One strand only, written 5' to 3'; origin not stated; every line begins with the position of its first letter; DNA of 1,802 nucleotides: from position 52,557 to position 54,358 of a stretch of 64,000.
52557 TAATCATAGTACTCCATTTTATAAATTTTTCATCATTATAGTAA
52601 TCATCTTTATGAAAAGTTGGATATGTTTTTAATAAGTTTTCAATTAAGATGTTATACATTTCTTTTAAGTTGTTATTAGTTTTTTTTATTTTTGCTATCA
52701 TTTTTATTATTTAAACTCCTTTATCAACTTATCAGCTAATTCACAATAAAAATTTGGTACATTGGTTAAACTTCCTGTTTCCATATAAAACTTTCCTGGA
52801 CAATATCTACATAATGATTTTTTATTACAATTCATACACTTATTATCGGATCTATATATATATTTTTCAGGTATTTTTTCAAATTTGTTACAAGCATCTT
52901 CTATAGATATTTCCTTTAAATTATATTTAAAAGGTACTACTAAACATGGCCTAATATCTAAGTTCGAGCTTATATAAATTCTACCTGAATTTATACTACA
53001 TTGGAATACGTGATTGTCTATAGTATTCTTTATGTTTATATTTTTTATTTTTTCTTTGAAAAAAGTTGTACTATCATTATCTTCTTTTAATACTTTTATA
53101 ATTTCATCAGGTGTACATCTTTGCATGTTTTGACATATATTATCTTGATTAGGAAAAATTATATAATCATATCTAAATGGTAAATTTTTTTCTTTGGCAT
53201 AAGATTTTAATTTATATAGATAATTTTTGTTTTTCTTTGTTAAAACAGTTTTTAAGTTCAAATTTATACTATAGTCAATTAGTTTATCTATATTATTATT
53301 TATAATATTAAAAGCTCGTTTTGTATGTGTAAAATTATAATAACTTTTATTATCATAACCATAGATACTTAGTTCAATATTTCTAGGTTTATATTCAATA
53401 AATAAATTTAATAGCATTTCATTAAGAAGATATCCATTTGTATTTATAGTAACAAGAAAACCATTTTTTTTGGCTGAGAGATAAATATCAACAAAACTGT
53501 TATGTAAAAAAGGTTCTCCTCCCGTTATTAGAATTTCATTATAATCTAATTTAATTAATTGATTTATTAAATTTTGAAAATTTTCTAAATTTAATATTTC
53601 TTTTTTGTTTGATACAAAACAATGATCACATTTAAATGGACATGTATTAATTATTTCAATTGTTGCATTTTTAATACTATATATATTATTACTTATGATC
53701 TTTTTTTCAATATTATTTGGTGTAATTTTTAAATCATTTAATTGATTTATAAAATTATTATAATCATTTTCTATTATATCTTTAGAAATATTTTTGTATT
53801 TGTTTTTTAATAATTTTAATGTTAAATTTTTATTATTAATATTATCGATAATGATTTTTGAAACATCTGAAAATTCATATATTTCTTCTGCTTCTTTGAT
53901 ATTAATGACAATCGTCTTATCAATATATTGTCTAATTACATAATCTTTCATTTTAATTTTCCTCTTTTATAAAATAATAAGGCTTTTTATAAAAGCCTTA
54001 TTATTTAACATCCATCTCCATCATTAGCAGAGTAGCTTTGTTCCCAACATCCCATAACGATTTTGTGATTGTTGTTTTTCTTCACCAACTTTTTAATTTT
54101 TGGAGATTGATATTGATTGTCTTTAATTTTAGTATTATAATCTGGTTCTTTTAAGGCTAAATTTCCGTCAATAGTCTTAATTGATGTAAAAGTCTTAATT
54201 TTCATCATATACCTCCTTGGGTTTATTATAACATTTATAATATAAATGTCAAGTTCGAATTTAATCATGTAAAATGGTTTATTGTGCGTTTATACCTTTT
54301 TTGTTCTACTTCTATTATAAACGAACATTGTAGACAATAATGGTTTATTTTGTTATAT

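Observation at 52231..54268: Compact RiPP-like operon: precursor peptide (C-terminal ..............), radical SAM/SPASM maturase with RRE-like N-terminus, and GNAT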

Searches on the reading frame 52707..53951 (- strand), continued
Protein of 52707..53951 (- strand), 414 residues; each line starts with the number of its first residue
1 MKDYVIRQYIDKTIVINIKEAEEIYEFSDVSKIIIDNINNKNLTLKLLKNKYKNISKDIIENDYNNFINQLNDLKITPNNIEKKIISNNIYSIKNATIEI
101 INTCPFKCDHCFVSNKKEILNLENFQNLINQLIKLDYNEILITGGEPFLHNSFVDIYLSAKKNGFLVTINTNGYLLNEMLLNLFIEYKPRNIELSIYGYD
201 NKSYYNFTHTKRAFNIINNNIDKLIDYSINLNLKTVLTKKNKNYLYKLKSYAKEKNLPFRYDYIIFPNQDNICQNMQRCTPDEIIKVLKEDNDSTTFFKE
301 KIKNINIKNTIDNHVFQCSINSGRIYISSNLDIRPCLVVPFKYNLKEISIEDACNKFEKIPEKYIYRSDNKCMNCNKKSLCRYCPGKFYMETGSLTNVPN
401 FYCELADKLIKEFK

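Call 89: find_encoding_contigs(protein=P0122, flank=3000, max_places=2)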
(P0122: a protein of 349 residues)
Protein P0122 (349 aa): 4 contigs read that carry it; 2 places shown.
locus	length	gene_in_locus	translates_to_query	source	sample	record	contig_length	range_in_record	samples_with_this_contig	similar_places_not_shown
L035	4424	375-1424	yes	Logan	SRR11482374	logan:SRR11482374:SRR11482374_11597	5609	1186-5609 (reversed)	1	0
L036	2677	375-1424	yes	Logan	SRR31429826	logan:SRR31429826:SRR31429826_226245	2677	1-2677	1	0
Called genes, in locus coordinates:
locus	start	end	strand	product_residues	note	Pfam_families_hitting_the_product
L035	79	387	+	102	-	PF05402:PqqD (weak)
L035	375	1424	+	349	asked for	PF04055:Radical_SAM, PF13353:Fer4_12 (faint)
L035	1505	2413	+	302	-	PF07475:Hpr_kinase_C (weak)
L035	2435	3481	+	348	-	PF14907:NTP_transf_5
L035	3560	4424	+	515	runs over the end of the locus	-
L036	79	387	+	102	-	PF05402:PqqD (weak)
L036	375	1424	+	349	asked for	PF04055:Radical_SAM, PF13353:Fer4_12 (faint)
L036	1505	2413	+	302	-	PF07475:Hpr_kinase_C (weak)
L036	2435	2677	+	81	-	?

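Call 93: search_dna_similar(query=window:52707-53951:-, collection=plasmids, mode=protein, max_rows=8, max_evalue=1e-10)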
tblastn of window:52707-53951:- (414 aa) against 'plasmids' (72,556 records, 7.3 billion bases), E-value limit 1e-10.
Records with a match: 2; places in all: 2; records where one place covers at least 80% of the query: 0.
Best place of each record, by identity: <60% 2.
By first word of the organism name: Macrococcoides 1; Photobacterium 1.
By predicted mobility (MOB-suite, as given by PLSDB): non-mobilizable 1; conjugative 1.
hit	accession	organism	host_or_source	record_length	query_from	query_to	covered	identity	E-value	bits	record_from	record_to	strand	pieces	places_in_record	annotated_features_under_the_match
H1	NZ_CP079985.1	Macrococcoides bohemicum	pig,pure culture,nasal swab sample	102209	96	392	72%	26.6%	3e-11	73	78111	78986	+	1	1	radical SAM protein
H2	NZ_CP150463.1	Photobacterium damselae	Lateolabrax maculatus,cell culture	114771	98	406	75%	24.8%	3e-11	73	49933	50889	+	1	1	radical SAM protein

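Call 94: search_dna_similar(query=window:52707-53951:-, collection=phages, mode=protein, max_rows=8, max_evalue=1e-10)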
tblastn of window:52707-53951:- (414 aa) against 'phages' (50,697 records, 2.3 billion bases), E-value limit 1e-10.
No match.

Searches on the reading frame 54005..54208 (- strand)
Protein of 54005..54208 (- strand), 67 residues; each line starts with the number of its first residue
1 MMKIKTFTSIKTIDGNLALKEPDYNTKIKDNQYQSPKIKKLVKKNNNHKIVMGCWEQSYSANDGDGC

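Call 3: search_protein_families(library=ncbifam, proteins=[window:54005-54208:-], max_evalue=1)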
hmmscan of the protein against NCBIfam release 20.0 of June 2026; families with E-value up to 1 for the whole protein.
window:54005-54208:- (67 aa): 0 families

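Call 4: search_protein_families(library=pfam, proteins=[window:54005-54208:-], max_evalue=1)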
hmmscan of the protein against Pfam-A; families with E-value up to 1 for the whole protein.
window:54005-54208:- (67 aa): 1 family
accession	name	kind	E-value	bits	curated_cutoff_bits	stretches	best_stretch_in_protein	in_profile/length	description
PF21433.2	M3K_C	-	0.054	14.4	27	1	19-51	11-43/105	Mevalonate-3-kinase, C-terminal domain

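Call 52: find_homologous_proteins(query=A2, max_evalue=10)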
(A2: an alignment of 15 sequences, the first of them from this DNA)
Query A2 (15 sequences) (67 aa, profile of the alignment): 46 proteins with E <= 10 among 1609 candidates.
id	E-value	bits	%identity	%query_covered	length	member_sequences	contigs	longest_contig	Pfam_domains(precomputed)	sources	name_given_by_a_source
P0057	1.2e-25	107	44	88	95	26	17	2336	-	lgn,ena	-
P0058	1.3e-25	107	47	88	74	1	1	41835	-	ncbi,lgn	-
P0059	1.6e-25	107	44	88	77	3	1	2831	-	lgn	-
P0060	2.9e-24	103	51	55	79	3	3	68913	-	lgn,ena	-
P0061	6.3e-23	99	39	88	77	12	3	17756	-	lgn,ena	-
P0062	7.1e-23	99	42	88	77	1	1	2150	-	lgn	-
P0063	1.9e-22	97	44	88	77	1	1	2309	-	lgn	-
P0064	6.9e-22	95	44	88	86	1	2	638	PF04232.18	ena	-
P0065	1.3e-20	91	57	82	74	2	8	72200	-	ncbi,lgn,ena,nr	ncbi:MAG: hypothetical protein J6J17_00430 [Bacilli bacterium]|nr:hypothetical protein [Bacilli bact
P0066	9.2e-20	89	98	99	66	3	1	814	-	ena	-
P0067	1.0e-19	88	41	99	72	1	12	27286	-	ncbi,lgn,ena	-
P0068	1.9e-18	84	32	81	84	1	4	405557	-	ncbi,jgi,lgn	jgi:hypothetical protein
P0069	4.6e-18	83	56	88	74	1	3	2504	-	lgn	-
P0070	4.2e-16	77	69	48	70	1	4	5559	-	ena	-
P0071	2.4e-15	74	44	99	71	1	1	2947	-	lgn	-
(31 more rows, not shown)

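Call 81: search_protein_families(library=padloc, proteins=[window:54005-54208:-], max_evalue=0.01)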
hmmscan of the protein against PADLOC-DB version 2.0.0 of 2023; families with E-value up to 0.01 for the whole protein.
window:54005-54208:- (67 aa): 0 families
